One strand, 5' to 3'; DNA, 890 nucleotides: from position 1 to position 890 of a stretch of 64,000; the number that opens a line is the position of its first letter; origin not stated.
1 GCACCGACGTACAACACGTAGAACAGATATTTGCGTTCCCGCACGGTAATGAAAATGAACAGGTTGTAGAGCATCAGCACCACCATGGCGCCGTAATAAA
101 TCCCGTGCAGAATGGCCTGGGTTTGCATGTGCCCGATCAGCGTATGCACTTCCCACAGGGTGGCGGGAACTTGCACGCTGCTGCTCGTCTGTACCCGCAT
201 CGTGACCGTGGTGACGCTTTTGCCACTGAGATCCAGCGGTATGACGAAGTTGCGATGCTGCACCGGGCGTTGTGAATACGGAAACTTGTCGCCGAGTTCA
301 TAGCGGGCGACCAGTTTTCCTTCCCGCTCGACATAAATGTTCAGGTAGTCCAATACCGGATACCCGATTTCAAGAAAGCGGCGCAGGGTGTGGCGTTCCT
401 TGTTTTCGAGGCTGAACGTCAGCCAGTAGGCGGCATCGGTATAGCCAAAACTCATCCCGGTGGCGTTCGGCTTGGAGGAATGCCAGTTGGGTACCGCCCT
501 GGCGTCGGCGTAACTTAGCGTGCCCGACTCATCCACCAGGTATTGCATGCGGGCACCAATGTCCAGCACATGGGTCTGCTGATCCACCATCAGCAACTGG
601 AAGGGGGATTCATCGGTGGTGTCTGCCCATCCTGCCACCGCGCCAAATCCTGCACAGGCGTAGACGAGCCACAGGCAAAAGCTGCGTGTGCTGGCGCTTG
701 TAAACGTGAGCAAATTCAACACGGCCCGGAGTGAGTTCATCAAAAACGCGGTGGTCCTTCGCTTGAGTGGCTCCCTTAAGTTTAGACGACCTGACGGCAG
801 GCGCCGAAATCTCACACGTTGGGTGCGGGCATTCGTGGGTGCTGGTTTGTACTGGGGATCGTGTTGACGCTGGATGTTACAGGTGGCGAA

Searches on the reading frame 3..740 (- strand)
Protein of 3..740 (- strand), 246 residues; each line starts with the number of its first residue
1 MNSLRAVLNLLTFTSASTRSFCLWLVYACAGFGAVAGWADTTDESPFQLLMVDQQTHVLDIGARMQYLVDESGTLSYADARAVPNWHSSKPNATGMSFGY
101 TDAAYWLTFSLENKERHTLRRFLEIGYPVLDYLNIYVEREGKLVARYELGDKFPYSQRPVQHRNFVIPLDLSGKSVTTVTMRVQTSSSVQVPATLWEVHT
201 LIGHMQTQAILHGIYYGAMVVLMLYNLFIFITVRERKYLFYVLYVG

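Call 34: search_protein_families(library=pfam, proteins=[window:3-740:-], max_evalue=0.001)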
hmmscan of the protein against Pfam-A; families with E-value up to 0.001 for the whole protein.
window:3-740:- (246 aa): 2 families
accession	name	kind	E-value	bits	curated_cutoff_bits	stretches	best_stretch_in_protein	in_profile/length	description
PF07696.17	7TMR-DISMED2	-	5.4e-37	127.2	22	1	63-197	2-136/136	7TMR-DISM extracellular 2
PF07695.17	7TMR-DISM_7TM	-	1.7e-09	38.4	29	1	209-245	2-38/205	7TM diverse intracellular signalling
